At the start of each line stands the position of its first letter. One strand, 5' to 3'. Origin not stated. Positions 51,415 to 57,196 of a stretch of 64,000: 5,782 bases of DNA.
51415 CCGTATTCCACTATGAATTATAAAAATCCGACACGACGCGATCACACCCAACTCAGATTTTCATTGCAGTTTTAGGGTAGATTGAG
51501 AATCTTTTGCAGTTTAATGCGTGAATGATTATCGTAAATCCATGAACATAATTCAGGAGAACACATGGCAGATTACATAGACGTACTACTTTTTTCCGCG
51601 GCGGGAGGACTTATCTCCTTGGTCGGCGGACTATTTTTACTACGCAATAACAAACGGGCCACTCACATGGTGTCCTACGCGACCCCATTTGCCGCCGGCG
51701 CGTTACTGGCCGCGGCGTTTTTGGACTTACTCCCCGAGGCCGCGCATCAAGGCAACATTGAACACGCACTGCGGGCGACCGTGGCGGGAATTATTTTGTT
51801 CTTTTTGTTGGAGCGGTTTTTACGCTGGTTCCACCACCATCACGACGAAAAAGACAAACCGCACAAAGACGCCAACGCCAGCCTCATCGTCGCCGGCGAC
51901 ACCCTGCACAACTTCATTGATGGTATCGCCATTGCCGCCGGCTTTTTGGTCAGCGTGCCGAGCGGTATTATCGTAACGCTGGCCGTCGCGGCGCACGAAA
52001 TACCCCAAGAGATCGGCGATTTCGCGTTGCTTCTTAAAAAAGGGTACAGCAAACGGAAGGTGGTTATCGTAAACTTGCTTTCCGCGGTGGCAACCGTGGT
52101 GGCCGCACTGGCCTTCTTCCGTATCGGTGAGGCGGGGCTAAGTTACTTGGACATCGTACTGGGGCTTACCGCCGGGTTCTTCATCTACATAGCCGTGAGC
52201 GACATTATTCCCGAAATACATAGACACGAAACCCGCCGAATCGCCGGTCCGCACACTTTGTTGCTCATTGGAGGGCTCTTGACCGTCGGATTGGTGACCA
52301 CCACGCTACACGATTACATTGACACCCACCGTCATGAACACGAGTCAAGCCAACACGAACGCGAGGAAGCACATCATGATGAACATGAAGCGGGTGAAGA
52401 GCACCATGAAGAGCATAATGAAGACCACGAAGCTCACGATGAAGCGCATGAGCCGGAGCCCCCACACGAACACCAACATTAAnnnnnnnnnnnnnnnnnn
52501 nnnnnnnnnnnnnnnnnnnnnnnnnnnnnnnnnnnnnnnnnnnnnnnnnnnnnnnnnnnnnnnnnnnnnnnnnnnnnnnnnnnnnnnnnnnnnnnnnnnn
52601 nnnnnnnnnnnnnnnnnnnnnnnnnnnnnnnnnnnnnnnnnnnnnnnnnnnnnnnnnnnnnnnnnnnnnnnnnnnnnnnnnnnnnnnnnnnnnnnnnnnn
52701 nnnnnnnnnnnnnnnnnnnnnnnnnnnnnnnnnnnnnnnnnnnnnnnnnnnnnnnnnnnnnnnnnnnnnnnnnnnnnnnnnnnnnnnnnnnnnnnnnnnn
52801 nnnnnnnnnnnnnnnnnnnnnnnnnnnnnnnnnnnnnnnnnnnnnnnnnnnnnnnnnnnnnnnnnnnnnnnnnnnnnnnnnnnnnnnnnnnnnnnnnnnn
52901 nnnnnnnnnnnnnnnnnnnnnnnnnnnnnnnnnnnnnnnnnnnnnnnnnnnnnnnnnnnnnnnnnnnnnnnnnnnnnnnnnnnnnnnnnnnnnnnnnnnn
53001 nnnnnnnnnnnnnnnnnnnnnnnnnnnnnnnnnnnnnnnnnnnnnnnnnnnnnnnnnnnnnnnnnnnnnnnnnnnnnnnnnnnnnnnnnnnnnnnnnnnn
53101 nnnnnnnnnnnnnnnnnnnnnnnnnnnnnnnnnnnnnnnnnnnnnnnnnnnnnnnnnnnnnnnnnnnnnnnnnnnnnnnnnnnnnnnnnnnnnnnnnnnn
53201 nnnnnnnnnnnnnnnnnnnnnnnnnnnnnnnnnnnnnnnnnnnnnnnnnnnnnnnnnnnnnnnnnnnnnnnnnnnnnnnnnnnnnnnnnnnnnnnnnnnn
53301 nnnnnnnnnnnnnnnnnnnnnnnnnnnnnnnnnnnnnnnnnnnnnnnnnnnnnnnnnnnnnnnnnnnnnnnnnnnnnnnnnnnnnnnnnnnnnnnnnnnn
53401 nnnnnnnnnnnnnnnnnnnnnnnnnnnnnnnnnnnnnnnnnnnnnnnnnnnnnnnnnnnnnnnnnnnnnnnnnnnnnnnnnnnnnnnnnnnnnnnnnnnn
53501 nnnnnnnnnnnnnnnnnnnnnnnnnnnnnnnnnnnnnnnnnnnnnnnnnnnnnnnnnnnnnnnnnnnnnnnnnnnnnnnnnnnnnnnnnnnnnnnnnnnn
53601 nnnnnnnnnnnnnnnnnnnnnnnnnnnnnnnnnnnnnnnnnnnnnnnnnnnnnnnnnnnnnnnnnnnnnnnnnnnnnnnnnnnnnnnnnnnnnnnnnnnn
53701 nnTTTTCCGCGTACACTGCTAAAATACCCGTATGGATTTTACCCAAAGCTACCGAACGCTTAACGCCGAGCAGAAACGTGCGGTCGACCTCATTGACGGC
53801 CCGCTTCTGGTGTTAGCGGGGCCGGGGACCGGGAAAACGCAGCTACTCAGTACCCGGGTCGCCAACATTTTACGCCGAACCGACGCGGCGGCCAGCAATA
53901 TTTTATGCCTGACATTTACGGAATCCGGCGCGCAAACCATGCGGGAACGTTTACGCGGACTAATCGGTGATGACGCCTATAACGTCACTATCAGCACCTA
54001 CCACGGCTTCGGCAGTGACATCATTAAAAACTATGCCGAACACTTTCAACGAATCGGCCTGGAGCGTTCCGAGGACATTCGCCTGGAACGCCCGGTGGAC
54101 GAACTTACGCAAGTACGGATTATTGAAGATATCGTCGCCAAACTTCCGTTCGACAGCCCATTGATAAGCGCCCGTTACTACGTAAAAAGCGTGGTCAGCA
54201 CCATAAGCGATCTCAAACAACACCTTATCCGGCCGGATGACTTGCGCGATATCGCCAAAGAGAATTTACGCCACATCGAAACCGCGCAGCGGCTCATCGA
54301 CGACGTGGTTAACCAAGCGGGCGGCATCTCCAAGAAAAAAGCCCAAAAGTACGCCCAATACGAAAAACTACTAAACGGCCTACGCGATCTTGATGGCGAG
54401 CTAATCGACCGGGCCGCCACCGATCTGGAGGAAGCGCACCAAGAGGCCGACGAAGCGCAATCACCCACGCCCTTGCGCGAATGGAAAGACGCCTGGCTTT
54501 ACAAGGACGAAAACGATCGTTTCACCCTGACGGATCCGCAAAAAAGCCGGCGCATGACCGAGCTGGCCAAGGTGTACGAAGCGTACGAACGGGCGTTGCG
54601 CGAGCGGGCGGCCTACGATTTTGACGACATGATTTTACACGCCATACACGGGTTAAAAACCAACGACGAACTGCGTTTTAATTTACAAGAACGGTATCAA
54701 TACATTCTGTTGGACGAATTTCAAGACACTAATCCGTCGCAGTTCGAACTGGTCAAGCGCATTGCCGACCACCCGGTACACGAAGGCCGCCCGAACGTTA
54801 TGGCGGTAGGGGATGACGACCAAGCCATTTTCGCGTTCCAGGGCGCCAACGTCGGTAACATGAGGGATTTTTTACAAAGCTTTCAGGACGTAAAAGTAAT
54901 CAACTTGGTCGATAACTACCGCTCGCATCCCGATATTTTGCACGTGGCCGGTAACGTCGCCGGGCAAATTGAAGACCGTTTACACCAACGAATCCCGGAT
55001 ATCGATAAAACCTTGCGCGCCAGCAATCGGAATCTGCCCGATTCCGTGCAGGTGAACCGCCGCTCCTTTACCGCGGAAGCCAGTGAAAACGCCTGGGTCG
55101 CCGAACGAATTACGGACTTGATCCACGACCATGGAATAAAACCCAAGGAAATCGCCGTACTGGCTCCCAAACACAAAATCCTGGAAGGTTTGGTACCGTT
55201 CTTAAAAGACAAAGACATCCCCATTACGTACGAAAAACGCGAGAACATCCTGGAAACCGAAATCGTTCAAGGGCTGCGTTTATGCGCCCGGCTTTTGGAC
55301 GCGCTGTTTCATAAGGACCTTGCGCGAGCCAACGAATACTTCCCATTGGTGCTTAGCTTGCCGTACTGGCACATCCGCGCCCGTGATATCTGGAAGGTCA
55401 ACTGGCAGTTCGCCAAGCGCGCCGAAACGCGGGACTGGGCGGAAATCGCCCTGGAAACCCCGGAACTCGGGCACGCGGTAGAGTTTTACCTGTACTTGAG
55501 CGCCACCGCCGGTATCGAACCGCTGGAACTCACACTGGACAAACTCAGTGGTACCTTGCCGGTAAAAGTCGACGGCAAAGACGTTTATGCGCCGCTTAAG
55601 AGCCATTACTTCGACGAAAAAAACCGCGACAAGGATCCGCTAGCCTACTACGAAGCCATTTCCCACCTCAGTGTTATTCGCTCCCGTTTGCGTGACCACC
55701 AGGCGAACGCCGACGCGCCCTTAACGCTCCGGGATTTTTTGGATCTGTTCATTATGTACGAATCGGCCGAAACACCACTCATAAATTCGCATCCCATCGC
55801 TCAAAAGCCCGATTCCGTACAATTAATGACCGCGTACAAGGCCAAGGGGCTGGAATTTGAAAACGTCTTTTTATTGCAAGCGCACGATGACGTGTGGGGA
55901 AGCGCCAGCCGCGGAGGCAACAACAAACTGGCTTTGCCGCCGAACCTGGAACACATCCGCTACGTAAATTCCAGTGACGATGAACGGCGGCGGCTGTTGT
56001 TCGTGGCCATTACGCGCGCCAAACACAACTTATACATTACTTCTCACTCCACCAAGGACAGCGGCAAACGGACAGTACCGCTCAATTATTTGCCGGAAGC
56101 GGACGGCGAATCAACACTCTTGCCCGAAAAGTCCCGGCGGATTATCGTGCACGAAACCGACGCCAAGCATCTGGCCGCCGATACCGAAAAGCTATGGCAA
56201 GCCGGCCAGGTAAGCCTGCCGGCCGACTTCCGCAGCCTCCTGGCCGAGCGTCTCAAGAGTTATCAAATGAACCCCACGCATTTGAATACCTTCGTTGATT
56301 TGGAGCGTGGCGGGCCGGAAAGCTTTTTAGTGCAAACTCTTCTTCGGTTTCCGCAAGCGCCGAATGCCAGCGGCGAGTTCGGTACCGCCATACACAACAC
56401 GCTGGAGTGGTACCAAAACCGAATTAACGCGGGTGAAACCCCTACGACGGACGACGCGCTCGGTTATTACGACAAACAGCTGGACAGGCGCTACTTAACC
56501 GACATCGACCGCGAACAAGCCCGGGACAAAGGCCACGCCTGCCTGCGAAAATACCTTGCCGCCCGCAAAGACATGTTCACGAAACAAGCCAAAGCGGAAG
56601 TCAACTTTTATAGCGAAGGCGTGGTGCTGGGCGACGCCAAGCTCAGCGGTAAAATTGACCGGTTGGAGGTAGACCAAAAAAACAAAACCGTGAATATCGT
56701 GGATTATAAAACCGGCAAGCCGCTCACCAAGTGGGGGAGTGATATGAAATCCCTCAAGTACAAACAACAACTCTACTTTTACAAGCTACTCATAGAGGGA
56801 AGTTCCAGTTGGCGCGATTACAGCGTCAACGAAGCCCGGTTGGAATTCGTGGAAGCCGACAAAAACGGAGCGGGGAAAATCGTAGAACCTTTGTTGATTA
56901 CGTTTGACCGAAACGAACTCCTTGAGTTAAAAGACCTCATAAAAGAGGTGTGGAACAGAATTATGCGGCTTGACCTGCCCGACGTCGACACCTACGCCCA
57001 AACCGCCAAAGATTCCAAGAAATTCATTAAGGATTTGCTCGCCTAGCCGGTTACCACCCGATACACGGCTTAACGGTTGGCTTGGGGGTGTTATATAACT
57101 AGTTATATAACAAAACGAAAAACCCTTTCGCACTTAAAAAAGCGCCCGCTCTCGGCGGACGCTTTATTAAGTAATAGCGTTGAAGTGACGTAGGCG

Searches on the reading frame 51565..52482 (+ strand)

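Call 55: search_protein_families(library=pfam, proteins=[window:51565-52482:+])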
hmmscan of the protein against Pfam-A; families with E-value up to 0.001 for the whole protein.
window:51565-52482:+ (305 aa): 1 family
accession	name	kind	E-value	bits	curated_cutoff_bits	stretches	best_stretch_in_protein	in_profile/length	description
PF02535.28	Zip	-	1.3e-40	140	35.1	2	106-223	179-300/323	ZIP Zinc transporter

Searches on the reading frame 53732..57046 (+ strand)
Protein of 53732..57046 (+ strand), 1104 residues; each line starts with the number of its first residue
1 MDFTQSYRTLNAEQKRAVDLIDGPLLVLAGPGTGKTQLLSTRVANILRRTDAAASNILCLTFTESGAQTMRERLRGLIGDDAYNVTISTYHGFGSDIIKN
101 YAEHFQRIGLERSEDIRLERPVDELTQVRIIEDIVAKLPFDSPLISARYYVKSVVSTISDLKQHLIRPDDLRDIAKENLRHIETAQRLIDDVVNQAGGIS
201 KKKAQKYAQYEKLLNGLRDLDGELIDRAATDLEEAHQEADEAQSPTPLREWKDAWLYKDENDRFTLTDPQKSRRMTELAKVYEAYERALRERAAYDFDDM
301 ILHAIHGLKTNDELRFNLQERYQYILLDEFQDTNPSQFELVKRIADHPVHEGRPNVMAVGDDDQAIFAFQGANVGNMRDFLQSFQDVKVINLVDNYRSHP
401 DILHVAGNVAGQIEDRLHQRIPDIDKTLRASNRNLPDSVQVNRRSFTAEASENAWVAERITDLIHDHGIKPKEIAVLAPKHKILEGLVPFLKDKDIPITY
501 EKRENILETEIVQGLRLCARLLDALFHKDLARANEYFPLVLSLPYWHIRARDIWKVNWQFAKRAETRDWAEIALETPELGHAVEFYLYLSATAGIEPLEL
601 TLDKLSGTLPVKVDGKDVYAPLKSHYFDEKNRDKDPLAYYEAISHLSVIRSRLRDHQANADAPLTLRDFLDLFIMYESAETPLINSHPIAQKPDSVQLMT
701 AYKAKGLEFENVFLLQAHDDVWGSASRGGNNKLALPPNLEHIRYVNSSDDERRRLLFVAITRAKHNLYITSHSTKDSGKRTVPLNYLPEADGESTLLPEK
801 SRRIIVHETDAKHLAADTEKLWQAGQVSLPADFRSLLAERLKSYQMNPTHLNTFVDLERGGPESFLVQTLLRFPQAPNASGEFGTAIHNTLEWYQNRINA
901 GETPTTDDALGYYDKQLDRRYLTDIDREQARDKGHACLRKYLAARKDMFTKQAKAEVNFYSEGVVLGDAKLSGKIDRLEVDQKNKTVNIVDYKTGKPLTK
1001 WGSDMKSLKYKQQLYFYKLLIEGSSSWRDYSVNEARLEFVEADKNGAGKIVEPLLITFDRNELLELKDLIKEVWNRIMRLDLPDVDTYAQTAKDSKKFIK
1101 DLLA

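Call 7: search_protein_families(library=pfam, proteins=[window:53732-57046:+])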
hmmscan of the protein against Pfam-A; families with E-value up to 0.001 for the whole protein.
window:53732-57046:+ (1104 aa): 7 families
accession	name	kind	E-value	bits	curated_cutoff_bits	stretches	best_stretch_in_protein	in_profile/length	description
PF00580.27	UvrD-helicase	-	2.1e-64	218.2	23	1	10-385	1-271/271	UvrD/REP helicase N-terminal domain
PF13361.12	UvrD_C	-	5.3e-24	85.7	25.6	2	690-773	282-349/350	UvrD-like helicase C-terminal domain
PF13245.12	AAA_19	-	3.1e-19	69.9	25.1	1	14-369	1-133/134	AAA domain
PF12705.13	PDDEXK_1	-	3.4e-17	63.7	22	1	862-1079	14-226/247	PD-(D/E)XK nuclease superfamily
PF13538.12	UvrD_C_2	-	1.6e-09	37.9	27.4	1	749-769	31-51/52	UvrD-like helicase C-terminal domain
PF13604.12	AAA_30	-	0.00067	19.9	27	0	9-74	1-66/191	AAA domain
PF21445.3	ADDB_N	-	0.00075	19.2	26.6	0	148-215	113-184/290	ADDB, N-terminal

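Call 68: search_protein_families(library=pfam, proteins=[P0008, P0005], max_evalue=0.01)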
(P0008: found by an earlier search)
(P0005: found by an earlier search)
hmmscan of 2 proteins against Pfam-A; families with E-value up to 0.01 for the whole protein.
P0008 (55 aa): 1 family
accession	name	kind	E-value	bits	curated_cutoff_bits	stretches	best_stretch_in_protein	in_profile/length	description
PF04014.23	MazE_antitoxin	-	5.9e-09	36.2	24.7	1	17-52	5-41/48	Antidote-toxin recognition MazE, bacterial antitoxin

P0005 (62 aa): 1 family
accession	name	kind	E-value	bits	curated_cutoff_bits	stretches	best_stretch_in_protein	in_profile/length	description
PF04014.23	MazE_antitoxin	-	2e-07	31.3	24.7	1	20-60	4-45/48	Antidote-toxin recognition MazE, bacterial antitoxin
